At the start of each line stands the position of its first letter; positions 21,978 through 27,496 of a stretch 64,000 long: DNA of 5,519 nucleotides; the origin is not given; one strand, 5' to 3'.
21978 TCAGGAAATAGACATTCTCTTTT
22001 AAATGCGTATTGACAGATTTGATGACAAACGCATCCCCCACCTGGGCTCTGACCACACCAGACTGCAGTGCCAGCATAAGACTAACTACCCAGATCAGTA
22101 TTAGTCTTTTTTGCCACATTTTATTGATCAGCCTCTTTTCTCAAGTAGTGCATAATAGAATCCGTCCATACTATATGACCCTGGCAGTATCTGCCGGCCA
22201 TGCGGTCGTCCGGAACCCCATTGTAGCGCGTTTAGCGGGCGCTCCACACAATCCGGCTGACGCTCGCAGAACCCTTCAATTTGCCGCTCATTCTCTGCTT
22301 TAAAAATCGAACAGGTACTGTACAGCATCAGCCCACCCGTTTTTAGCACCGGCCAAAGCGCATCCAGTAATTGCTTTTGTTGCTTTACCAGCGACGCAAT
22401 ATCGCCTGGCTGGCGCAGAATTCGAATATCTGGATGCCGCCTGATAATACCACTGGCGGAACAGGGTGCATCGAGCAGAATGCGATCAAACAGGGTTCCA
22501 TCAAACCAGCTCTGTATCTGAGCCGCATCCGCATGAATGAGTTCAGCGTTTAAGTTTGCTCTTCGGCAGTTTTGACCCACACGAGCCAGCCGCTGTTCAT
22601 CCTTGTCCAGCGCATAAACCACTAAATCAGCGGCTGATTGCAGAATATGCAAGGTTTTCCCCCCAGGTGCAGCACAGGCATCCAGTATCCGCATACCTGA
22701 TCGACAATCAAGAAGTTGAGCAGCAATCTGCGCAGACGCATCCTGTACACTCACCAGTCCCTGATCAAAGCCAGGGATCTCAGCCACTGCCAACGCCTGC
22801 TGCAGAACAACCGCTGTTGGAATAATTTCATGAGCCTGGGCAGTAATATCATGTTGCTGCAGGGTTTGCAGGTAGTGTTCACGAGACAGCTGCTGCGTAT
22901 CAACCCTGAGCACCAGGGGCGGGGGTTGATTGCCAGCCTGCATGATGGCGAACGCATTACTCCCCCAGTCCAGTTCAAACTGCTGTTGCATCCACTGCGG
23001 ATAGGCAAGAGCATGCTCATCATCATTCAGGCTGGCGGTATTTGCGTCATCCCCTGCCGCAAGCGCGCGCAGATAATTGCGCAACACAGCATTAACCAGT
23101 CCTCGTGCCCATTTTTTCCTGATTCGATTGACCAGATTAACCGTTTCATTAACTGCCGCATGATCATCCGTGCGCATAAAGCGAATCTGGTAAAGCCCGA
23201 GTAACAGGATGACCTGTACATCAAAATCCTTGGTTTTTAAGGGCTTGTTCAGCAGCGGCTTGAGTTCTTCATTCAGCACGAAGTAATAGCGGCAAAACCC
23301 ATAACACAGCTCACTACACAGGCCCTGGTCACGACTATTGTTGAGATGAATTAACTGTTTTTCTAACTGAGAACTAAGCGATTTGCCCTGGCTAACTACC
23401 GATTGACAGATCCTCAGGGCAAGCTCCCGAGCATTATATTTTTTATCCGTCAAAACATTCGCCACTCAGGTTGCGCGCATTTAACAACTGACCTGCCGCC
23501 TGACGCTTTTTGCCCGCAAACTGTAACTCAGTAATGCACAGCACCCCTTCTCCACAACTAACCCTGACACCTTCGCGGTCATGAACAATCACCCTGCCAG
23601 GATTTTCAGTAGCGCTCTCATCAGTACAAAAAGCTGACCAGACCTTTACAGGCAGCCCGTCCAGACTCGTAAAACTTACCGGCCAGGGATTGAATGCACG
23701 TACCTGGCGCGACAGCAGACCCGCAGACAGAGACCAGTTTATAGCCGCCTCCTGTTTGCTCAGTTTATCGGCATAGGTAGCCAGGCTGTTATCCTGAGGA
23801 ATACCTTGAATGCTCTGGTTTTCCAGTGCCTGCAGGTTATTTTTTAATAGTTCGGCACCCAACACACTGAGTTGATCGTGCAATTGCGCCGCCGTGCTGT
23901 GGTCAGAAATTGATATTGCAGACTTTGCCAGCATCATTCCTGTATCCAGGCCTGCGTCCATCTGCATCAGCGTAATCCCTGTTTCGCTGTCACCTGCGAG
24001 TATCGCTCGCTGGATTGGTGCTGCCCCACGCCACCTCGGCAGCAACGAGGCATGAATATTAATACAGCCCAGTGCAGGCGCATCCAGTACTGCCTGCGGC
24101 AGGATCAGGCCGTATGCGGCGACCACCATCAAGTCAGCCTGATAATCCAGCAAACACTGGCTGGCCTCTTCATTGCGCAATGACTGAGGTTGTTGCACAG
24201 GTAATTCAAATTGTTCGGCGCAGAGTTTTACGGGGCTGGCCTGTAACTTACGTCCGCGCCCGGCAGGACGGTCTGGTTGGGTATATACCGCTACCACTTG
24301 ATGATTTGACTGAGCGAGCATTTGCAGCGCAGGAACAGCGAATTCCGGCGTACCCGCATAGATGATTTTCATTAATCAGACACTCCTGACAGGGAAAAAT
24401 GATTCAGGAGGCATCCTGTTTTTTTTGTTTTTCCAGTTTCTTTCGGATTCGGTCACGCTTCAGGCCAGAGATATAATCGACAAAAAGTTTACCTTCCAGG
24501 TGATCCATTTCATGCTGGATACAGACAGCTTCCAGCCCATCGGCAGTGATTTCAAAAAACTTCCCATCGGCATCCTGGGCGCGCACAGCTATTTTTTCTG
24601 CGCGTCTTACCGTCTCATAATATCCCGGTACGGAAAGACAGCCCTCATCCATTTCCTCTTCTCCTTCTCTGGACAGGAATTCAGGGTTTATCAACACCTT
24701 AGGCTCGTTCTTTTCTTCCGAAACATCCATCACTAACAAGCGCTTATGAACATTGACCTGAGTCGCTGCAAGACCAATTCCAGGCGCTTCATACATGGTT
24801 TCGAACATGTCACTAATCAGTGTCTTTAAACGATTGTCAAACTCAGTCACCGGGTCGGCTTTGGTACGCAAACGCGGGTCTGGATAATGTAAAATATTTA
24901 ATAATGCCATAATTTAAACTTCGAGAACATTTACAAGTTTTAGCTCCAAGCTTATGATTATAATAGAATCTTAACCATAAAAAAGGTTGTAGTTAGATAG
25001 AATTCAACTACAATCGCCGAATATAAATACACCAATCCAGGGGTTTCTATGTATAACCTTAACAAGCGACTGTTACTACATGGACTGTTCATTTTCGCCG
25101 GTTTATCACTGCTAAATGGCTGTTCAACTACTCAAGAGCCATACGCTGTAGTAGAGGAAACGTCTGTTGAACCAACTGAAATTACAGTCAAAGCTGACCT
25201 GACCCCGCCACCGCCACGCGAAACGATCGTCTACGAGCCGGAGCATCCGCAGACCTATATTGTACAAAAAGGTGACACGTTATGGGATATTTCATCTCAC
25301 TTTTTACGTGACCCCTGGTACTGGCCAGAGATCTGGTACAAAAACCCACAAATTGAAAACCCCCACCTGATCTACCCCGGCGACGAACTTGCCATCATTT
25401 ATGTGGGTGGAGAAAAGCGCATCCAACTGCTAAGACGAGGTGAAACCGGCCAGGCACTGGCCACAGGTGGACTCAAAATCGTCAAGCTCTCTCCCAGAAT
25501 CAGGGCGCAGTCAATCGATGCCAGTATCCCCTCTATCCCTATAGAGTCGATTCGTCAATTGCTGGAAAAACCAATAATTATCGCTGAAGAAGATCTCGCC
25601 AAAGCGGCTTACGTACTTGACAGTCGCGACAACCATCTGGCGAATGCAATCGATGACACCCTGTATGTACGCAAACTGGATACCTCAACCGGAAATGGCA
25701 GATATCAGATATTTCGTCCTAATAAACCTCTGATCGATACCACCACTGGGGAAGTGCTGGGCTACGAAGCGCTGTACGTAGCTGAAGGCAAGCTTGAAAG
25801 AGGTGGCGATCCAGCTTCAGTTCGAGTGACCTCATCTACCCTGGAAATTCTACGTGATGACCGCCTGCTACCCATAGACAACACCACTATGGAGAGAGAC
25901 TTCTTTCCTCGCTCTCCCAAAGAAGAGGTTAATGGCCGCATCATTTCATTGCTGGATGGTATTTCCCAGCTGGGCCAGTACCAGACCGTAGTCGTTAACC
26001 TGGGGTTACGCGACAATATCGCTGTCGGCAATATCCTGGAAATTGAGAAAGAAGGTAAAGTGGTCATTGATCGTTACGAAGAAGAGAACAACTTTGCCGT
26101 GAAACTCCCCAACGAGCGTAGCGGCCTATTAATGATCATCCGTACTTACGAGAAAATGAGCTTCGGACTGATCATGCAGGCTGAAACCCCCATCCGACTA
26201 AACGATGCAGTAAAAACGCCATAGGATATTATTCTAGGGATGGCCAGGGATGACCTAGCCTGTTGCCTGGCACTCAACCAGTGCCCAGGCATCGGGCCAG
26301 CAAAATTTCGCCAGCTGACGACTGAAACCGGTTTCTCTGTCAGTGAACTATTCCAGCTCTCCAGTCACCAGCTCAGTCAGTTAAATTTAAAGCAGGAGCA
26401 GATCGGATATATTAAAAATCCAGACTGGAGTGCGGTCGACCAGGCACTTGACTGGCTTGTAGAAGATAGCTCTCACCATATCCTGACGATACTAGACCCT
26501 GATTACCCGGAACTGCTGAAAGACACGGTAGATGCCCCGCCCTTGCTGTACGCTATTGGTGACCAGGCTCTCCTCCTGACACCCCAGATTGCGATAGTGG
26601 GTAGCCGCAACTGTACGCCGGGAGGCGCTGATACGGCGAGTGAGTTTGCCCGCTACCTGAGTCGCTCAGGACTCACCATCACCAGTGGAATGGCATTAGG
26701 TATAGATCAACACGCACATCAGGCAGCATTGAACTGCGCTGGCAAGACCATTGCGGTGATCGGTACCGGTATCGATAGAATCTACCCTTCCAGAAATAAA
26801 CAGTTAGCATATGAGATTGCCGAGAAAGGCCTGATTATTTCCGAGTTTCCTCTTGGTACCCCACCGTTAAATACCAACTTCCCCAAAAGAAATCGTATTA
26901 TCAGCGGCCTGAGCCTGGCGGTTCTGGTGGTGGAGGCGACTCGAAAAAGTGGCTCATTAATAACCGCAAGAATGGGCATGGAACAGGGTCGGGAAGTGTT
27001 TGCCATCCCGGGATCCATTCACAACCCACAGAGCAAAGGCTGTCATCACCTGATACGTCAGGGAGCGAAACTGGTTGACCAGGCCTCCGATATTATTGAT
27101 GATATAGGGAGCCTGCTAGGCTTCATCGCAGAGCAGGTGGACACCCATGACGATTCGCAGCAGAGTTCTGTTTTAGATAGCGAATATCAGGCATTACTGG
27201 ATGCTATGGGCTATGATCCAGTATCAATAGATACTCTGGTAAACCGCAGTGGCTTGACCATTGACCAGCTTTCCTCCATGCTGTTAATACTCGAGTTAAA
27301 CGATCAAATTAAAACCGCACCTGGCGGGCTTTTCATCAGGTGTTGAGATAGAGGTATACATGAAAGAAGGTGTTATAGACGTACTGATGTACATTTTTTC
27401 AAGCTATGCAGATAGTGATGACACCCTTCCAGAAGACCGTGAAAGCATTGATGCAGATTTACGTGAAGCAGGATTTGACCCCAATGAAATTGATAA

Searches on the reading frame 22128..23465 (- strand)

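Call 42: search_protein_families(library=pfam, proteins=[window:22128-23465:-], max_evalue=0.00001)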
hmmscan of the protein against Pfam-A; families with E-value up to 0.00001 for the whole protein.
window:22128-23465:- (445 aa): 3 families
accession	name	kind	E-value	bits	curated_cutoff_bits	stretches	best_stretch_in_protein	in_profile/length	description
PF01189.24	Methyltr_RsmB-F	-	4.3e-61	206.5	27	1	250-441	2-198/199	16S rRNA methyltransferase RsmB/F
PF01029.23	NusB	-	1.5e-25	90.5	23.1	1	11-133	2-133/133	NusB family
PF22458.1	RsmF-B_ferredox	-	7.2e-22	77.8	27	1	155-227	1-73/74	Methyltr_RsmF/B-like, ferredoxin-like domain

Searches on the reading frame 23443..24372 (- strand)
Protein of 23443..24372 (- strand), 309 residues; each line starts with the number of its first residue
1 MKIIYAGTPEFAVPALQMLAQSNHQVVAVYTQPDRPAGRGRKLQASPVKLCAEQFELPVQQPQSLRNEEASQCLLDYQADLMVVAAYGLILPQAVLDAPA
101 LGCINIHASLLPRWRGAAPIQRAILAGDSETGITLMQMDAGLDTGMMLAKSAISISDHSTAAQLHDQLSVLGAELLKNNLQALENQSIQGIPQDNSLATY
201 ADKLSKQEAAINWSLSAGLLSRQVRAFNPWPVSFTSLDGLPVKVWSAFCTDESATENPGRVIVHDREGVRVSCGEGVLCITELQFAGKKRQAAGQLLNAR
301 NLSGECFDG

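Call 42: search_protein_families(library=pfam, proteins=[window:23443-24372:-], max_evalue=0.00001)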
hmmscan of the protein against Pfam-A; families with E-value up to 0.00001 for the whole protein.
window:23443-24372:- (309 aa): 2 families
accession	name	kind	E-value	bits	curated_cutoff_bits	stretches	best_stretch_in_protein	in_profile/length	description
PF00551.24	Formyl_trans_N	-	1.3e-47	162.3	26.1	1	1-176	1-177/181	Formyl transferase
PF02911.23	Formyl_trans_C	-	5.1e-25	88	21.1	1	203-300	1-99/100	Formyl transferase, C-terminal domain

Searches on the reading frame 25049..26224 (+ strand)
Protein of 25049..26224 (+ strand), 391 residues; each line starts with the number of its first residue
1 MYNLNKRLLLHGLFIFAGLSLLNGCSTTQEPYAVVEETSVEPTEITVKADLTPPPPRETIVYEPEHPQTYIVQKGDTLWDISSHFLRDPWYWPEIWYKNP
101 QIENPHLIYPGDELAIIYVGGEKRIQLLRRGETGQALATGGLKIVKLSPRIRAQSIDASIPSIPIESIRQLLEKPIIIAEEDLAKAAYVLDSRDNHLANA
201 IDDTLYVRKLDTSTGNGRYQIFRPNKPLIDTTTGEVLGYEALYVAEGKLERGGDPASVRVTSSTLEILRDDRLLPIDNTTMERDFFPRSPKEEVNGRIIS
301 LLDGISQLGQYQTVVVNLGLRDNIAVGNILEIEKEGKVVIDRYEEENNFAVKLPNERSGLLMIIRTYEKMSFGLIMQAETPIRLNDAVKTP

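Call 43: search_protein_families(library=pfam, proteins=[window:25049-26224:+], max_evalue=0.00001)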
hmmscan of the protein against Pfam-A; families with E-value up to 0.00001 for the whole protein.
window:25049-26224:+ (391 aa): 1 family
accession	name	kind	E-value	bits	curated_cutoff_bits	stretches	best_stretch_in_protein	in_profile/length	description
PF01476.26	LysM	-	5.6e-08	33.1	20.9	1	70-116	1-42/43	LysM domain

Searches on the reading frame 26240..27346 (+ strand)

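Call 43: search_protein_families(library=pfam, proteins=[window:26240-27346:+], max_evalue=0.00001)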
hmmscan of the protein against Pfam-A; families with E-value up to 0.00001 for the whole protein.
window:26240-27346:+ (368 aa): 2 families
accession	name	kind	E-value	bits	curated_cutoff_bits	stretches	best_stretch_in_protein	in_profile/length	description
PF02481.21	DNA_processg_A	-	2.4e-79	265.9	29.6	1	75-280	3-211/212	DNA recombination-mediator protein A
PF17782.7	DprA_WH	-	1.6e-19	70.1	22.9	1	307-363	5-61/61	DprA winged helix domain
